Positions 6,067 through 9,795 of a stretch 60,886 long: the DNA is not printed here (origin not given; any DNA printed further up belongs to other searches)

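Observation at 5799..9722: Lower-GC island carrying a STAND NTPase with reversed SARP architecture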

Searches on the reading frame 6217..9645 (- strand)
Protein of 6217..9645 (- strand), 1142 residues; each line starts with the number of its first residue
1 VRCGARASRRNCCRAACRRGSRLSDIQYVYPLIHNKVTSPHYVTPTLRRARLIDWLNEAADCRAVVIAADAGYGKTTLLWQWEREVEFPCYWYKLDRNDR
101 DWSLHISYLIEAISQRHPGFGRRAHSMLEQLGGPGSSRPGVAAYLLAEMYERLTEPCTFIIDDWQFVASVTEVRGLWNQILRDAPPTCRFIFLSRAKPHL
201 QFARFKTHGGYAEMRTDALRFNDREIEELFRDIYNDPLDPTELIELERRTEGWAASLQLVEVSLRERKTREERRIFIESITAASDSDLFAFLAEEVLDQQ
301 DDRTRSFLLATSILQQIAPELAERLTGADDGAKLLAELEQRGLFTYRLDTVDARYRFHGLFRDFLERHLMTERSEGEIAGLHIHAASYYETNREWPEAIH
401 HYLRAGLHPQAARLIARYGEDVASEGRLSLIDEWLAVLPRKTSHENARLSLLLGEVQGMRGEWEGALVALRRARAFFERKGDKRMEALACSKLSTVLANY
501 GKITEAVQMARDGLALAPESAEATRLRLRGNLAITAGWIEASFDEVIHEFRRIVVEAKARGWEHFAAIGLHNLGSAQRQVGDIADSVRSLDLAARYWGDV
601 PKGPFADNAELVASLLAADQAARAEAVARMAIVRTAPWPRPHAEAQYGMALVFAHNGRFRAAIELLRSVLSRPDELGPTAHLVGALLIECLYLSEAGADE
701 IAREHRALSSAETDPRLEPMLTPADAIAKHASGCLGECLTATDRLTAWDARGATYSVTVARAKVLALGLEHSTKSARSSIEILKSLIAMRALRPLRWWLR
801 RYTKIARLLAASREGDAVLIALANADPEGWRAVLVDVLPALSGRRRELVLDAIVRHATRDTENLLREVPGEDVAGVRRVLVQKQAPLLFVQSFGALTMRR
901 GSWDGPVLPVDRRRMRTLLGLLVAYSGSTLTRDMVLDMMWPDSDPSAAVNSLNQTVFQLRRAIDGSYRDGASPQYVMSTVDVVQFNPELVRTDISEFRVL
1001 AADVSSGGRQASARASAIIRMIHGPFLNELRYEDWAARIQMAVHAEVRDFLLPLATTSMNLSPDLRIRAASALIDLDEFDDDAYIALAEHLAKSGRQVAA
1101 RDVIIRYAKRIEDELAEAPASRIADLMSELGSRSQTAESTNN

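Call 5: search_protein_families(library=pfam, proteins=[window:6217-9645:-], max_evalue=0.01)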
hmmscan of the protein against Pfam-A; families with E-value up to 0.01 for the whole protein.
window:6217-9645:- (1142 aa): 7 families
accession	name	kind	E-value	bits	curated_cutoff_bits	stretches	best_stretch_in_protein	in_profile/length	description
PF07719.23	TPR_2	-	5.2e-05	23.5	27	0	643-670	1-28/34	Tetratricopeptide repeat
PF00486.34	Trans_reg_C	-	7.4e-05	23.2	26.2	1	916-966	11-60/77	Transcriptional regulatory protein, C terminal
PF00515.34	TPR_1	-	0.00039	20.5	27.8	0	643-670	1-28/34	Tetratricopeptide repeat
PF13424.12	TPR_12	-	0.0015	19.1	30.1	0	449-518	5-76/77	Tetratricopeptide repeat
PF12895.13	ANAPC3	-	0.0051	17.5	27.2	0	641-671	21-51/82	Anaphase-promoting complex, cyclosome, subunit 3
PF13428.12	TPR_14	-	0.0058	17.6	23.5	0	644-672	2-30/44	Tetratricopeptide repeat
PF13174.12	TPR_6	-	0.0069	17.4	26.3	0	644-672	1-29/33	Tetratricopeptide repeat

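Call 6: search_protein_families(library=ncbifam, proteins=[window:6217-9645:-], max_evalue=0.01)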
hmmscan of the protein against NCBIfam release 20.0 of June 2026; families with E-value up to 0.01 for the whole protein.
window:6217-9645:- (1142 aa): 1 family
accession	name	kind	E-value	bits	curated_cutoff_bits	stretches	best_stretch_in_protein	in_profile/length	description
NF003420.0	PRK04841.1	equivalog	1.2e-79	268.4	537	1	32-525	2-490/903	HTH-type transcriptional regulator MalT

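Call 7: find_homologous_proteins(query=window:6217-9645:-, max_evalue=0.00001)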
Query window:6217-9645:- (1142 aa): 1679 proteins with E <= 0.00001 among 8000 candidates; the best 120 are listed.
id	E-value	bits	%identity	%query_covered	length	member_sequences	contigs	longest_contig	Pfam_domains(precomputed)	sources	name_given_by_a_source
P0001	0.0e+0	2132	83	98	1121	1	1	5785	PF25873.1,PF00486.35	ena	-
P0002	0.0e+0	1959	77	98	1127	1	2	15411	PF25873.1,PF07719.24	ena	-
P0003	0.0e+0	1919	100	77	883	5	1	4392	PF25873.1,PF07719.24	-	-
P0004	0.0e+0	1805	72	97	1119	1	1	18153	PF25873.1,PF00486.35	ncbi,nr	ncbi:MAG TPA: hypothetical protein VHK63_08915 [Candidatus Limnocylindria bacterium]|nr:hypothetical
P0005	0.0e+0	1704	69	97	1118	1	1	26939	PF25873.1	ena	-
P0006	0.0e+0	1701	70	97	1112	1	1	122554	PF25873.1,PF00486.35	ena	-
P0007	0.0e+0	1667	67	98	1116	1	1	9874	PF25873.1,PF00486.35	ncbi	ncbi:MAG: hypothetical protein ACRDHD_03780 [Candidatus Limnocylindria bacterium]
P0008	0.0e+0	1663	67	98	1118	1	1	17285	PF25873.1,PF00515.35,PF13424.13,PF00486.35,PF07719.24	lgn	-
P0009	0.0e+0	1655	67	98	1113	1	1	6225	PF25873.1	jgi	jgi:DNA-binding SARP family transcriptional activator/tetratricopeptide (TPR) repeat protein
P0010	0.0e+0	1606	64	98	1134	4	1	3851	PF25873.1,PF00515.35,PF13424.13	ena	-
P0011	0.0e+0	1605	64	99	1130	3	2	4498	PF25873.1,PF00515.35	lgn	-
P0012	0.0e+0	1593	64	100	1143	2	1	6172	PF25873.1,PF13424.13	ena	-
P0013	0.0e+0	1590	65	97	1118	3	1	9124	PF03704.24,PF25873.1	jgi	jgi:DNA-binding SARP family transcriptional activator/tetratricopeptide (TPR) repeat protein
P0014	0.0e+0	1588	65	97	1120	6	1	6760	PF25873.1,PF00515.35,PF13424.13,PF13432.13,PF07719.24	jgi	jgi:ATP/maltotriose-dependent transcriptional regulator MalT/DNA-binding SARP family transcriptional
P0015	0.0e+0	1580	64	97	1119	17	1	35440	PF25873.1,PF00486.35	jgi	jgi:DNA-binding SARP family transcriptional activator/tetratricopeptide (TPR) repeat protein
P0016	0.0e+0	1575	64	97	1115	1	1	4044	PF25873.1,PF00515.35,PF13424.13,PF13176.13,PF13432.13,PF13428.13,PF13181.13,PF07719.24,PF13174.13,PF13374.13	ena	-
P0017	0.0e+0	1567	63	98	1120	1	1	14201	PF25873.1,PF00515.35,PF13424.13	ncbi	-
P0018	0.0e+0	1563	64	96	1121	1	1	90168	PF25873.1,PF00515.35,PF13424.13,PF13176.13,PF13428.13,PF13181.13,PF07719.24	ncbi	ncbi:MAG: hypothetical protein WED86_03650 [Chloroflexota bacterium]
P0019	0.0e+0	1556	64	97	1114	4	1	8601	PF03704.24,PF25873.1,PF00515.35,PF13424.13,PF13428.13,PF07719.24,PF13374.13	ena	-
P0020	0.0e+0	1551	63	97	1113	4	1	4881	PF03704.24,PF25873.1,PF00515.35,PF13424.13,PF07719.24,PF13374.13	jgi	-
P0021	0.0e+0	1550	64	97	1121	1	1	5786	PF03704.24,PF25873.1,PF17874.8,PF00515.35,PF13424.13,PF07719.24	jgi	jgi:DNA-binding SARP family transcriptional activator/tetratricopeptide (TPR) repeat protein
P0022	0.0e+0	1549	63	98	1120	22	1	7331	PF25873.1,PF17874.8,PF00515.35,PF13424.13,PF13176.13,PF07719.24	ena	-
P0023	0.0e+0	1548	63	98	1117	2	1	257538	PF25873.1,PF17874.8,PF00515.35,PF13424.13,PF13176.13,PF13181.13,PF07719.24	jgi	jgi:ATP/maltotriose-dependent transcriptional regulator MalT/DNA-binding SARP family transcriptional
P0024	0.0e+0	1547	63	97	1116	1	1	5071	PF03704.24,PF25873.1,PF17874.8,PF00515.35,PF13424.13,PF07719.24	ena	-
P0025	0.0e+0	1547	63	96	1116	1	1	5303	PF25873.1,PF17874.8,PF00515.35,PF13424.13,PF13176.13,PF13428.13,PF07719.24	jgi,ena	jgi:ATP/maltotriose-dependent transcriptional regulator MalT/DNA-binding SARP family transcriptional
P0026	0.0e+0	1546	64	97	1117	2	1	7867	PF25873.1,PF17874.8,PF00515.35,PF13424.13,PF07719.24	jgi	jgi:LuxR family maltose regulon positive regulatory protein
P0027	0.0e+0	1542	64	96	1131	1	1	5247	PF25873.1,PF00515.35,PF13424.13,PF13432.13,PF07719.24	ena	-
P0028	0.0e+0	1538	62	98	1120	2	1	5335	PF25873.1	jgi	-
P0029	0.0e+0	1537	64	97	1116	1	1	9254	PF03704.24,PF25873.1,PF17874.8,PF00515.35,PF13424.13,PF07719.24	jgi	jgi:DNA-binding SARP family transcriptional activator/tetratricopeptide (TPR) repeat protein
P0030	0.0e+0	1536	63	96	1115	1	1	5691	PF25873.1,PF13424.13,PF00486.35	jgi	jgi:ATP/maltotriose-dependent transcriptional regulator MalT/DNA-binding SARP family transcriptional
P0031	0.0e+0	1535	63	96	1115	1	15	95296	PF25873.1,PF13424.13,PF00486.35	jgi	jgi:ATP/maltotriose-dependent transcriptional regulator MalT/DNA-binding SARP family transcriptional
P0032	0.0e+0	1534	63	96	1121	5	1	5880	PF25873.1,PF00486.35,PF07719.24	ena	-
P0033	0.0e+0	1526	62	97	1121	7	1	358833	PF25873.1,PF13424.13,PF13176.13,PF07719.24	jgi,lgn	jgi:ATP/maltotriose-dependent transcriptional regulator MalT/DNA-binding SARP family transcriptional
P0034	0.0e+0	1525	63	96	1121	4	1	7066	PF25873.1,PF00486.35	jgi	jgi:ATP/maltotriose-dependent transcriptional regulator MalT/DNA-binding SARP family transcriptional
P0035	0.0e+0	1522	62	98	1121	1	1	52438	PF25873.1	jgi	jgi:DNA-binding SARP family transcriptional activator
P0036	0.0e+0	1522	64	96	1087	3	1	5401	PF25873.1,PF00515.35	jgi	jgi:DNA-binding SARP family transcriptional activator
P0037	0.0e+0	1520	63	96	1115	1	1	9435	PF25873.1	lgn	-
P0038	0.0e+0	1518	62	97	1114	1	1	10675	PF25873.1,PF00486.35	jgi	jgi:ATP/maltotriose-dependent transcriptional regulator MalT/DNA-binding SARP family transcriptional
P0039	0.0e+0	1517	63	96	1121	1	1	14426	PF25873.1,PF13424.13,PF07719.24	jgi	jgi:ATP/maltotriose-dependent transcriptional regulator MalT/DNA-binding SARP family transcriptional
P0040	0.0e+0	1517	62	96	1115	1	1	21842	PF25873.1,PF13424.13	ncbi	-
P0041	0.0e+0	1516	62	97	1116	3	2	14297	PF03704.24,PF25873.1,PF00486.35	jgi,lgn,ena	-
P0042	0.0e+0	1515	61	97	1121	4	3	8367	PF25873.1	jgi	jgi:ATP/maltotriose-dependent transcriptional regulator MalT/DNA-binding SARP family transcriptional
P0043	0.0e+0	1514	62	96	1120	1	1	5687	PF03704.24,PF25873.1,PF13424.13,PF07719.24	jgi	-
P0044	0.0e+0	1513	62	98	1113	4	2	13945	PF25873.1,PF13424.13,PF13432.13,PF07719.24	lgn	-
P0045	0.0e+0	1511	62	97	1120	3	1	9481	PF25873.1,PF17874.8,PF13424.13,PF00486.35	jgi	jgi:ATP/maltotriose-dependent transcriptional regulator MalT/DNA-binding SARP family transcriptional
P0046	0.0e+0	1507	64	94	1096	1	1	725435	PF25873.1,PF00515.35,PF13424.13,PF07719.24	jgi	jgi:ATP/maltotriose-dependent transcriptional regulator MalT/DNA-binding SARP family transcriptional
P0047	0.0e+0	1506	61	97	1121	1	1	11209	PF03704.24,PF25873.1,PF13424.13,PF00486.35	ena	-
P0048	0.0e+0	1503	62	98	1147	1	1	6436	PF14559.13,PF03704.24,PF25873.1,PF17874.8,PF13424.13,PF13432.13,PF00486.35,PF07719.24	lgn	-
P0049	0.0e+0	1499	63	97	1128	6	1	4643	PF25873.1,PF00515.35,PF13424.13,PF13432.13,PF00486.35,PF07719.24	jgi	-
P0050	0.0e+0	1497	61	98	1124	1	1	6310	PF03704.24,PF25873.1,PF00515.35,PF00486.35,PF13428.13,PF07719.24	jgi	jgi:ATP/maltotriose-dependent transcriptional regulator MalT/DNA-binding SARP family transcriptional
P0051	0.0e+0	1493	62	96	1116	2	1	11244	PF25873.1,PF00515.35,PF13424.13,PF07719.24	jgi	jgi:ATP/maltotriose-dependent transcriptional regulator MalT/DNA-binding SARP family transcriptional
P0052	0.0e+0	1474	62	98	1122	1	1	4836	PF03704.24,PF25873.1,PF17874.8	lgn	-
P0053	0.0e+0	1470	66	86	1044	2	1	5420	PF25873.1,PF00515.35,PF13424.13,PF07719.24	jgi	jgi:tetratricopeptide (TPR) repeat protein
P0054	0.0e+0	1466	62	98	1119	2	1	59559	PF25873.1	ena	-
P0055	0.0e+0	1438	66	87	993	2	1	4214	PF25873.1,PF00486.35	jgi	jgi:DNA-binding SARP family transcriptional activator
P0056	0.0e+0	1434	60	97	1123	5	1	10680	PF03704.24,PF25873.1,PF17874.8,PF00515.35,PF13424.13,PF07719.24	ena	-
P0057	0.0e+0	1433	60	96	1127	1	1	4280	PF03704.24,PF25873.1,PF17874.8,PF00515.35,PF13424.13,PF13181.13,PF07719.24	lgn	-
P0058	0.0e+0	1424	58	98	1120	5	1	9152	PF03704.24,PF25873.1,PF17874.8,PF13424.13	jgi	jgi:ATP/maltotriose-dependent transcriptional regulator MalT/DNA-binding SARP family transcriptional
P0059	0.0e+0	1422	59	97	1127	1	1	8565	PF03704.24,PF25873.1,PF17874.8,PF00515.35,PF13424.13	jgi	jgi:ATP/maltotriose-dependent transcriptional regulator MalT/DNA-binding SARP family transcriptional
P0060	0.0e+0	1412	59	97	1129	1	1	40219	PF03704.24,PF25873.1,PF17874.8,PF13432.13,PF13428.13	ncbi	-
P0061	0.0e+0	1406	59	96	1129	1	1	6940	PF14559.13,PF03704.24,PF25873.1,PF17874.8,PF00515.35,PF13424.13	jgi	jgi:ATP/maltotriose-dependent transcriptional regulator MalT/DNA-binding SARP family transcriptional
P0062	0.0e+0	1401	58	97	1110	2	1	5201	PF25873.1,PF00515.35,PF00486.35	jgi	jgi:DNA-binding SARP family transcriptional activator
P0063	0.0e+0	1398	58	97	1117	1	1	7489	PF03704.24,PF25873.1,PF13424.13,PF00486.35,PF07719.24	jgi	jgi:LuxR family transcriptional regulator, maltose regulon positive regulatory protein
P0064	0.0e+0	1395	59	96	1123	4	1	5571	PF03704.24,PF25873.1,PF00515.35,PF13424.13,PF13428.13,PF07719.24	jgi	-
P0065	0.0e+0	1394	58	96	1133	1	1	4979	PF03704.24,PF25873.1,PF13424.13,PF13432.13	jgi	jgi:LuxR family maltose regulon positive regulatory protein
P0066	0.0e+0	1394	58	96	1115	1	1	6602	PF25873.1,PF13424.13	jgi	jgi:ATP/maltotriose-dependent transcriptional regulator MalT/DNA-binding SARP family transcriptional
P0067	0.0e+0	1390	58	97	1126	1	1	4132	PF03704.24,PF25873.1,PF13424.13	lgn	-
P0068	0.0e+0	1390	57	98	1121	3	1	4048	PF03704.24,PF25873.1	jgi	jgi:ATP/maltotriose-dependent transcriptional regulator MalT/DNA-binding SARP family transcriptional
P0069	0.0e+0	1390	58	97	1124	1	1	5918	PF25873.1,PF13424.13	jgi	jgi:LuxR family maltose regulon positive regulatory protein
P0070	0.0e+0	1388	59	96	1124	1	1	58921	PF25873.1,PF00515.35,PF13424.13,PF13432.13,PF13428.13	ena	-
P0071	0.0e+0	1384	58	97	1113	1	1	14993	PF25873.1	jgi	jgi:LuxR family transcriptional regulator, maltose regulon positive regulatory protein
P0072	0.0e+0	1384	59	98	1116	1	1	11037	PF25873.1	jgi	jgi:ATP/maltotriose-dependent transcriptional regulator MalT/DNA-binding SARP family transcriptional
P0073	0.0e+0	1382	58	96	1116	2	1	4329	PF14559.13,PF25873.1,PF17874.8,PF13424.13,PF00486.35,PF13428.13,PF07719.24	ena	-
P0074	0.0e+0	1382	57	97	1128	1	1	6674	PF14559.13,PF03704.24,PF25873.1,PF00486.35,PF13428.13,PF07719.24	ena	-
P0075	0.0e+0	1379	58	96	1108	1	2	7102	PF25873.1,PF12895.14,PF13424.13,PF07719.24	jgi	-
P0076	0.0e+0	1376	57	97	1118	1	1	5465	PF03704.24,PF25873.1,PF12895.14,PF13428.13,PF07719.24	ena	-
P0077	0.0e+0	1376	58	97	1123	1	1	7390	PF03704.24,PF25873.1,PF17874.8,PF13424.13,PF07719.24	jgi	jgi:ATP/maltotriose-dependent transcriptional regulator MalT/DNA-binding SARP family transcriptional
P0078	0.0e+0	1375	58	96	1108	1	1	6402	PF03704.24,PF25873.1,PF12895.14,PF13424.13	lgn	-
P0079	0.0e+0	1374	58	98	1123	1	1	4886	PF25873.1,PF00486.35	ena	-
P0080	0.0e+0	1374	58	97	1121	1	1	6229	PF03704.24,PF25873.1,PF13424.13,PF13432.13,PF13181.13,PF07719.24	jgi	jgi:ATP/maltotriose-dependent transcriptional regulator MalT/DNA-binding SARP family transcriptional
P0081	0.0e+0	1374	58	96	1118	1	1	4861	PF03704.24,PF25873.1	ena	-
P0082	0.0e+0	1374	58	96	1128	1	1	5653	PF03704.24,PF25873.1,PF13424.13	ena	-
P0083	0.0e+0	1373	58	96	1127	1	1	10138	PF14559.13,PF03704.24,PF25873.1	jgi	jgi:ATP/maltotriose-dependent transcriptional regulator MalT/DNA-binding SARP family transcriptional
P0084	0.0e+0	1373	58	97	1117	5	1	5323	PF25873.1,PF13424.13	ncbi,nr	ncbi:MAG TPA: BTAD domain-containing putative transcriptional regulator [Candidatus Limnocylindrales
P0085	0.0e+0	1371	58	98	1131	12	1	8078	PF25873.1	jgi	jgi:LuxR family maltose regulon positive regulatory protein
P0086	0.0e+0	1371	58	96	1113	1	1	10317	PF03704.24,PF25873.1,PF13424.13,PF07719.24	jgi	jgi:LuxR family maltose regulon positive regulatory protein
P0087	0.0e+0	1370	58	96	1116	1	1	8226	PF03704.24,PF25873.1,PF17874.8,PF13424.13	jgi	jgi:LuxR family transcriptional regulator, maltose regulon positive regulatory protein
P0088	0.0e+0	1369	57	97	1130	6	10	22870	PF03704.24,PF25873.1,PF17874.8,PF13424.13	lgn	-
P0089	0.0e+0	1366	58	96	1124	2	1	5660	PF03704.24,PF25873.1,PF13424.13,PF13432.13,PF13428.13,PF07719.24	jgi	jgi:LuxR family transcriptional regulator, maltose regulon positive regulatory protein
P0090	0.0e+0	1364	58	96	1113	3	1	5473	PF03704.24,PF25873.1,PF13424.13,PF07719.24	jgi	jgi:ATP/maltotriose-dependent transcriptional regulator MalT/DNA-binding SARP family transcriptional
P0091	0.0e+0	1362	58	97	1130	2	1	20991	PF03704.24,PF25873.1,PF13424.13,PF00486.35,PF07719.24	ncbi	ncbi:MAG: BTAD domain-containing putative transcriptional regulator [Chloroflexota bacterium]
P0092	0.0e+0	1362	58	97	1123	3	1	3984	PF25873.1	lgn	-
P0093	0.0e+0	1362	57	98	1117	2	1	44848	PF03704.24,PF25873.1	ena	-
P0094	0.0e+0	1361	58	96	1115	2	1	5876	PF03704.24,PF25873.1,PF13424.13,PF13432.13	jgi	-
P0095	0.0e+0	1361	57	97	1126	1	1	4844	PF03704.24,PF25873.1,PF00515.35,PF13424.13,PF00486.35,PF13428.13,PF07719.24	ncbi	-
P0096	0.0e+0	1361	57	96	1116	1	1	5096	PF25873.1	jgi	-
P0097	0.0e+0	1360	57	98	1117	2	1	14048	PF03704.24,PF25873.1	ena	-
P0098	0.0e+0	1360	58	96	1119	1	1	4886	PF03704.24,PF25873.1,PF17874.8,PF13424.13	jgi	jgi:ATP/maltotriose-dependent transcriptional regulator MalT/DNA-binding SARP family transcriptional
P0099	0.0e+0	1360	57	98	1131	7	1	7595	PF25873.1,PF13424.13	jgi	-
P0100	0.0e+0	1360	58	97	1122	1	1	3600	PF03704.24,PF25873.1,PF13424.13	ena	-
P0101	0.0e+0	1358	58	97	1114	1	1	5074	PF03704.24,PF25873.1,PF00486.35,PF07719.24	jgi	jgi:DNA-binding SARP family transcriptional activator/tetratricopeptide (TPR) repeat protein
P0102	0.0e+0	1357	57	97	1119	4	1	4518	PF03704.24,PF25873.1,PF13424.13,PF07719.24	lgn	-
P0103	0.0e+0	1357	59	95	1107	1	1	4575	PF03704.24,PF25873.1,PF13424.13,PF07719.24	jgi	-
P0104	0.0e+0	1356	57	98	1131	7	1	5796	PF03704.24,PF25873.1,PF17874.8,PF00486.35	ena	-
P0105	0.0e+0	1355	58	97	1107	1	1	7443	PF25873.1,PF00486.35,PF07719.24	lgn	-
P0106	0.0e+0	1355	58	97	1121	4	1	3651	PF25873.1,PF17874.8,PF00486.35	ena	-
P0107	0.0e+0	1354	57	97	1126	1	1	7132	PF14559.13,PF03704.24,PF25873.1,PF00515.35,PF13424.13,PF07719.24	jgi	jgi:LuxR family maltose regulon positive regulatory protein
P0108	0.0e+0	1354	58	96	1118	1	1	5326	PF03704.24,PF25873.1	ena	-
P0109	0.0e+0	1353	57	97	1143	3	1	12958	PF14559.13,PF03704.24,PF25873.1,PF13424.13,PF13428.13,PF07719.24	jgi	jgi:LuxR family maltose regulon positive regulatory protein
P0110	0.0e+0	1353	57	96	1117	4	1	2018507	PF03704.24,PF25873.1,PF13424.13,PF00486.35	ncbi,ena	-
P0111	0.0e+0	1353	58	97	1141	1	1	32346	PF25873.1,PF17874.8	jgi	jgi:LuxR family transcriptional regulator, maltose regulon positive regulatory protein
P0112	0.0e+0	1353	57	98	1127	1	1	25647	PF14559.13,PF03704.24,PF25873.1,PF00515.35,PF12895.14,PF13424.13,PF13176.13,PF07719.24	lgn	-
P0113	0.0e+0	1353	57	97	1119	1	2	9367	PF25873.1,PF00515.35,PF13424.13,PF13432.13,PF13181.13,PF07719.24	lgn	-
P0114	0.0e+0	1352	56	97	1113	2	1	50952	PF25873.1,PF00486.35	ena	-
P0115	0.0e+0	1352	58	97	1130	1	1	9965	PF03704.24,PF25873.1,PF13424.13,PF00486.35,PF07719.24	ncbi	-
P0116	0.0e+0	1351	56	97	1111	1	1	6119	PF03704.24,PF25873.1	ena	-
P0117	0.0e+0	1351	57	97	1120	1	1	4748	PF25873.1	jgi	jgi:DNA-binding SARP family transcriptional activator/tetratricopeptide (TPR) repeat protein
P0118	0.0e+0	1350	57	97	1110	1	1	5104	PF14559.13,PF25873.1,PF12895.14,PF00486.35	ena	-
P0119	0.0e+0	1350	57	97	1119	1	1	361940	PF03704.24,PF25873.1,PF13424.13,PF00486.35,PF13428.13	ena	-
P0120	0.0e+0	1349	57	98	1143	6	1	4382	PF25873.1,PF00486.35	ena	-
